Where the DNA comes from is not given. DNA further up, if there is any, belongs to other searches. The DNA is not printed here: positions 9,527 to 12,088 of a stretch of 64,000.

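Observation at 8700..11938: IS1595-family element abutting a single-polypeptide nuclease-methyltransferase-specificity enzyme in an AT-rich patch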

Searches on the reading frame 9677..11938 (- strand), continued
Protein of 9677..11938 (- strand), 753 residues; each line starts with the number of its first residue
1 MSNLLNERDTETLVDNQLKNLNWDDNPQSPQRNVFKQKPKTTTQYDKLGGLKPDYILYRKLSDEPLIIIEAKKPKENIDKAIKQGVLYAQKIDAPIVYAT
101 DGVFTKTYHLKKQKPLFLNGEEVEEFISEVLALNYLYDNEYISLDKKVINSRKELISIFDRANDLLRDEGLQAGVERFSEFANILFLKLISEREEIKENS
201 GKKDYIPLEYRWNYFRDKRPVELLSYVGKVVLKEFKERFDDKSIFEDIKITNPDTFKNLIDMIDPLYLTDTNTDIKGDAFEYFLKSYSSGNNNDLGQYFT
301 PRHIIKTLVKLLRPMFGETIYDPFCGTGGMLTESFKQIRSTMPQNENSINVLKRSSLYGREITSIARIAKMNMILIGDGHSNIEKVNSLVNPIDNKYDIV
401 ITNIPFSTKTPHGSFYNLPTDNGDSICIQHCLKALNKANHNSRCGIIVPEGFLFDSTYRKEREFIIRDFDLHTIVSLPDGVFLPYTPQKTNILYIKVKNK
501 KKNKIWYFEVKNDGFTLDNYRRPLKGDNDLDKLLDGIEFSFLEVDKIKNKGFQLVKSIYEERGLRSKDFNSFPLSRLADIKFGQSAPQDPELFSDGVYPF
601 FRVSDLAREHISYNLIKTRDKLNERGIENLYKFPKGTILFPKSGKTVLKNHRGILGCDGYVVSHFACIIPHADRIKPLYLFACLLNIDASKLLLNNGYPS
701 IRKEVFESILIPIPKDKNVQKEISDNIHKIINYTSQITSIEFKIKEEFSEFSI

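Call 32: find_encoding_contigs(protein=P0010, flank=5000, max_places=2)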
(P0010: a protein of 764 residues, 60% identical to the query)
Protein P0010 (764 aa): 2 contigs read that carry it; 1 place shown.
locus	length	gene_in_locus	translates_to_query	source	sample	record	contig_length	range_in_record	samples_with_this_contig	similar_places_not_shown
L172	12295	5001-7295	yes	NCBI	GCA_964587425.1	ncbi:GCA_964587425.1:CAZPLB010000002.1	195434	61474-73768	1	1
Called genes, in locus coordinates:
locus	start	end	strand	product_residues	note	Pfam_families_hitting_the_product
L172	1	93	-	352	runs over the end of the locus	-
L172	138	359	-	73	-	-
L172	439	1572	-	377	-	PF04932:Wzy_C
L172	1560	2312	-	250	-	PF00535:Glycos_transf_2, PF10111:Glyco_tranf_2_2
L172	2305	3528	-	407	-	PF01943:Polysacc_synt, PF13440:Polysacc_synt_3, PF01943:Polysacc_synt (weak)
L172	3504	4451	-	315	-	PF00535:Glycos_transf_2, PF10111:Glyco_tranf_2_2, PF13641:Glyco_tranf_2_3, PF13632:Glyco_trans_2_3 (faint)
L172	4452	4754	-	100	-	-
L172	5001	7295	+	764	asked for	PF04313:HSDR_N (faint), PF13588:HSDR_N_2 (faint), PF02384:N6_Mtase, PF01170:UPF0020, PF01420:Methylase_S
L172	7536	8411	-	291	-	PF13439:Glyco_transf_4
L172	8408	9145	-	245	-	PF13489:Methyltransf_23, PF02353:CMAS, PF05175:MTS, PF03848:TehB, PF13649:Methyltransf_25, PF13847:Methyltransf_31, PF08241:Methyltransf_11, PF08242:Methyltransf_12, +2 more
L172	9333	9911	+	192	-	-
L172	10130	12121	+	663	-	-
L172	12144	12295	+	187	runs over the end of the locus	-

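Call 49: predict_structure(alignment_id=A2)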
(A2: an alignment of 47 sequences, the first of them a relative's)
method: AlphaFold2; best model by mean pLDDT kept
length: 753 residues; sequences in the alignment: 47
mean_pLDDT: 83.0   pTM: 0.75
mean pLDDT of the five models: 83.0, 81.8, 81.0, 79.8, 75.7
residues with pLDDT >= 90: 298; 70-90: 335; 50-70: 84; < 50: 36
segments of 3 or more residues with pLDDT < 50: 1-5, 145-149, 270-272, 288-296, 362-369
pLDDT, mean of each block of 10 residues (from residue 1): 53 89 90 93 93 94 95 86 95 96 90 87 86 90 55 63 80 68 80 76 82 91 92 81 71 91 70 54 51 52 88 89 72 84 83 67 43 56 66 89 75 89 88 92 93 92 94 92 78 90 90 84 81 83 91 88 82 94 90 93 87 91 92 96 86 94 95 92 91 75 89 87 89 87 85 63
secondary structure, 60 per line:
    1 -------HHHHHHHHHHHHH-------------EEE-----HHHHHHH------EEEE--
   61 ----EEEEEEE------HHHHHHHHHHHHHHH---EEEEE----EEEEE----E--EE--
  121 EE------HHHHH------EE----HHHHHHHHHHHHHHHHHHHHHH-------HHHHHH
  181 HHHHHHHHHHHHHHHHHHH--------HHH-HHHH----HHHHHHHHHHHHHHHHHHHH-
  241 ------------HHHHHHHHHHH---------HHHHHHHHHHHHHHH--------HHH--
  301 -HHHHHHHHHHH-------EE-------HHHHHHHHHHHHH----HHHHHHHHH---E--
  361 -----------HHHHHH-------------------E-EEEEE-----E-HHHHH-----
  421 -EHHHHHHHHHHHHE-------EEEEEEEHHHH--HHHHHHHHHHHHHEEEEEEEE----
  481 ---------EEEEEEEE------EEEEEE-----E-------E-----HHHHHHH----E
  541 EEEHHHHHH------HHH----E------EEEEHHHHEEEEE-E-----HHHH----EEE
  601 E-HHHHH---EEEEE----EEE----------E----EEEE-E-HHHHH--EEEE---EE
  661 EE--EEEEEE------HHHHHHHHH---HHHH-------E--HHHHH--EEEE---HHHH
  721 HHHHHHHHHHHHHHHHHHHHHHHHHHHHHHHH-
elements in order (helices of 4 or more, strands of 3 or more residues): H8-20 E34-36 H42-48 E55-58 E65-71 H78-92 E96-100 E105-109 H129-133 H146-167 H175-199 H212-215 H220-239 H253-263 H273-287 H302-312 H329-341 H346-354 H372-377 E399-403 H411-415 H423-434 E443-449 H450-453 H456-468 E469-476 E490-497 E504-509 H529-535 E540-543 H544-549 E570-573 H574-577 E578-582 H590-593 E598-601 H603-607 E611-615 E620-622 E638-641 H645-649 E652-655 E659-662 E665-670 H677-685 H689-692 H703-707 E710-713 H717-752

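Call 53: fold_search(model_id=the predicted structure, library=pdb)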
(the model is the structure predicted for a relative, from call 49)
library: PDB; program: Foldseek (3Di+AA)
matches with E <= 10: 1083; with E <= 0.001: 141
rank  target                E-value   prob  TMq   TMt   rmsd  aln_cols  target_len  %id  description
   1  5ybb_A                4.3e-23  1.00  0.44  0.64   5.1       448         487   24  Structural basis underlying complex assembly andconformational transition of the type I R-M system (released 2017-11-29)
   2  2okc_B                2.5e-22  1.00  0.43  0.71   4.8       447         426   23  Crystal structure of Type I restriction enzyme StySJI M protein (NP_813429.1) from Bacteroides thetaiotaomicron VPI-54 (released 2007-01-30)
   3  7eew_A                2.9e-22  1.00  0.35  0.42  26.8       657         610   17  Crystal structure of the intact MTase from Vibrio vulnificus YJ016 in complex with the DNA-mimicking Ocr protein and t (released 2022-03-23)
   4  2okc_A                4.1e-22  1.00  0.44  0.74   4.4       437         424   23  Crystal structure of Type I restriction enzyme StySJI M protein (NP_813429.1) from Bacteroides thetaiotaomicron VPI-54 (released 2007-01-30)
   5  3ufb                  6.6e-21  1.00  0.44  0.67   4.5       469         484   22  Crystal structure of a modification subunit of a putative type I restriction enzyme from Vibrio vulnificus YJ016 (released 2012-11-07)
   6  2y7c_B                5.6e-20  1.00  0.39  0.54   7.8       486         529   22  Atomic model of the Ocr-bound methylase complex from the Type I restriction-modification enzyme EcoKI (M2S1). Based on (released 2011-02-09)
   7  7vru_B                4.0e-19  1.00  0.45  0.66   4.9       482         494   20  Crystal structure of PacII_M1M2S-DNA-SAH complex (released 2022-11-30)
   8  7vru_A                4.4e-19  1.00  0.43  0.62   5.2       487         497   21  Crystal structure of PacII_M1M2S-DNA-SAH complex (released 2022-11-30)
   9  7vs4_B                5.5e-19  1.00  0.45  0.66   5.2       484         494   20  Crystal structure of PacII_M1M2S-DNA(m6A)-SAH complex (released 2022-11-30)
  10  3s1s                  1.1e-18  1.00  0.37  0.33  15.8       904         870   12  Characterization and crystal structure of the type IIG restriction endonuclease BpuSI (released 2011-07-13)
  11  7vs4_A                3.5e-18  1.00  0.42  0.61   5.4       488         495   19  Crystal structure of PacII_M1M2S-DNA(m6A)-SAH complex (released 2022-11-30)
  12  2ar0_A                4.4e-18  1.00  0.28  0.42  19.8       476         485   21  Crystal structure of Type I restriction enzyme EcoKI M protein (EC 2.1.1.72) (M.EcoKI) (released 2005-08-30)
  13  2ar0_B                5.2e-18  1.00  0.28  0.43  19.7       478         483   21  Crystal structure of Type I restriction enzyme EcoKI M protein (EC 2.1.1.72) (M.EcoKI) (released 2005-08-30)
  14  3khk_B                9.9e-17  1.00  0.42  0.61   5.9       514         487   20  Crystal structure of type-I restriction-modification system methylation subunit (MM_0429) from Methanosarchina mazei. (released 2010-01-19)
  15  8w0p_A                7.5e-16  1.00  0.36  0.30  19.3       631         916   18  BsaXI -- Type IIB R-M system (released 2024-10-30)
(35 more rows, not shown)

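Call 72: search_dna_similar(query=window:9677-11938:-, collection=plasmids, mode=protein, max_rows=15)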
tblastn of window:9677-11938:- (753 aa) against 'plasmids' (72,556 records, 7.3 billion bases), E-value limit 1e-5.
Records with a match: 2718; places in all: 2793; records where one place covers at least 80% of the query: 0.
Best place of each record, by identity: <60% 2718.
By first word of the organism name: Escherichia 796; Klebsiella 726; Enterococcus 137; Acinetobacter 105; Lactococcus 78; Lactiplantibacillus 49; Vibrio 36; Enterobacter 34; Acetobacter 28; Rhodococcus 27; and 232 more.
By predicted mobility (MOB-suite, as given by PLSDB): non-mobilizable 1138; conjugative 1009; mobilizable 571.
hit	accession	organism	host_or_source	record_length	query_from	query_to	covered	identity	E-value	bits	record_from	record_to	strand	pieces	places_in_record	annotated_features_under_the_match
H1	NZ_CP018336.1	Clostridium kluyveri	cell culture,the pit mud of a Chinese ...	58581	7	585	77%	47.7%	1e-170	551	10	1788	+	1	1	N-6 DNA methylase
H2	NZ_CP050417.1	Acinetobacter baumannii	Homo sapiens,Pus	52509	1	522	69%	42.5%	4e-119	402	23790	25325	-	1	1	N-6 DNA methylase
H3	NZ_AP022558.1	Geobacillus subterraneus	-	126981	7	523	69%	41.6%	1e-119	403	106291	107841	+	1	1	N-6 DNA methylase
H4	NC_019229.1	Rickettsia felis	Liposcelis bostrychophila (booklouse)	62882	4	487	57%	49.0%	1e-55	419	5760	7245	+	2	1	N-6 DNA methylase | type I restriction enzyme HsdR N-terminal domain-containing protein | DnaA N-terminal domain-containing protein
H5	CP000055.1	Rickettsia felis URRWXCal2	-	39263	4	471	55%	50.1%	1e-55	419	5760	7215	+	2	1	Type I restriction-modification system methyltransferase subunit | Type I site-specific restriction-modification system, R (restriction) ... | unknown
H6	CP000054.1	Rickettsia felis URRWXCal2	-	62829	4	471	55%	50.1%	1e-55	419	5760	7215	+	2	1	Type I restriction-modification system methyltransferase subunit | Type I site-specific restriction-modification system, R (restriction) ... | unknown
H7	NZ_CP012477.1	Arthrobacter sp. ERGS1:01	single,stream water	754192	154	591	58%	26.8%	5e-22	132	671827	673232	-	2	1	none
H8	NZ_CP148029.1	Gordonia hongkongensis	cell culture,Styx glacier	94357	1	405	54%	26.9%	3e-20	104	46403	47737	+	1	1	N-6 DNA methylase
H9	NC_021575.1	Trichormus variabilis ATCC 29413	-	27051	47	495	60%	24.1%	5e-21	106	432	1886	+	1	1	N-6 DNA methylase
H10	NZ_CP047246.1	Trichormus variabilis 0441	cell culture,thermal spring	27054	47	495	60%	24.1%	5e-21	106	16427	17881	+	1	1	N-6 DNA methylase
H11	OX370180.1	Marinitoga okinawensis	-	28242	164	523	48%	29.9%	3e-37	158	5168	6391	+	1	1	Type I restriction modification system, DNA methyltransferase subunit ...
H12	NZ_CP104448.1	Acinetobacter baumannii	Homo sapiens,sputum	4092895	154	521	49%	29.1%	6e-31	138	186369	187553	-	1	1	none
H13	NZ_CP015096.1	Salipiger abyssi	single cell,marine seawater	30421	239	737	55%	25.6%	8e-9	131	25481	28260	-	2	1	class I SAM-dependent DNA methyltransferase | restriction endonuclease subunit S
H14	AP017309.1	Leptolyngbya sp. NIES-3755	-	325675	150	510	48%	29.3%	7e-32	165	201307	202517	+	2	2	putative RNA methylase | type I restriction-modification system, M subunit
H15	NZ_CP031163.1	Deinococcus wulumuqiensis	cell culture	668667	154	523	49%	28.4%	4e-30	135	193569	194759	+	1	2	class I SAM-dependent DNA methyltransferase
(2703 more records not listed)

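Call 73: search_dna_similar(query=window:9677-11938:-, collection=phages, mode=protein, max_rows=10)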
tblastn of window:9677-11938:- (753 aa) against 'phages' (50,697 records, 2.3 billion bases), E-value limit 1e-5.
Records with a match: 98; places in all: 101; records where one place covers at least 80% of the query: 1.
Best place of each record, by identity: <60% 98.
By first word of the organism name: Acinetobacter 36; Bacteriophage 17; Staphylococcus 11; Mycobacterium 6; Streptococcus 6; Mycoplasma 5; Salmonella 4; Escherichia 4; Liberibacter 2; Listeria 2; and 4 more.
By host as written in the record: - 20; Acinetobacter baumannii 17; Streptococcus suis 6; Staphylococcus aureus 6; Acinetobacter baumannii 703 4; Mycobacterium smegmatis mc2 155 4; Acinetobacter baumannii 1971 3; Acinetobacter baumannii YMC/09/02/B1251 2; and 33 more.
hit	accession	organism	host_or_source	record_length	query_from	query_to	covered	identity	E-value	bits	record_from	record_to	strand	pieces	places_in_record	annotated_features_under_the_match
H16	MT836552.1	Bacteriophage sp.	human fecal samples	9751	7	723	95%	42.5%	2e-178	572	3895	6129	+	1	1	record has no annotation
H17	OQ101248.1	Acinetobacter phage Acba_3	Acinetobacter baumannii 1971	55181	1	522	69%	42.5%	1e-119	402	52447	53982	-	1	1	putative restriction-modification protein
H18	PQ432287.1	Acinetobacter phage phi11547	Acinetobacter baumannii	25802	1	522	69%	42.5%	1e-119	402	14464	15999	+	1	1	hypothetical protein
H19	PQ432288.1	Acinetobacter phage phi5038-11551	Acinetobacter baumannii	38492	1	522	69%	42.5%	1e-119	402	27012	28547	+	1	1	hypothetical protein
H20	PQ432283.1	Acinetobacter phage phi4197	Acinetobacter baumannii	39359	1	522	69%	42.5%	1e-119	402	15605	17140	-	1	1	hypothetical protein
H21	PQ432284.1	Acinetobacter phage phi5013-M1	Acinetobacter baumannii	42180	1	522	69%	42.5%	1e-119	402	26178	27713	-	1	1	hypothetical protein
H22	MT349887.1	Acinetobacter phage 5W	Acinetobacter baumannii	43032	1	522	69%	42.5%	1e-119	402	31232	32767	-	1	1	type I restriction enzyme M protein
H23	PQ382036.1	Acinetobacter phage vB_AbaSI_5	Acinetobacter baumannii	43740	1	522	69%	42.5%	1e-119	402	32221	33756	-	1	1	N-6 DNA methylase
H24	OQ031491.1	Acinetobacter phage MRostami-2023a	Acinetobacter sp.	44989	1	522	69%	42.5%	1e-119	402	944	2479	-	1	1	record has no annotation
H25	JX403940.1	Acinetobacter phage YMC/09/02/B1251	Acinetobacter baumannii YMC/09/02/B1251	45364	1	522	69%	42.5%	1e-119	402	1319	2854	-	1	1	putative restriction-modification protein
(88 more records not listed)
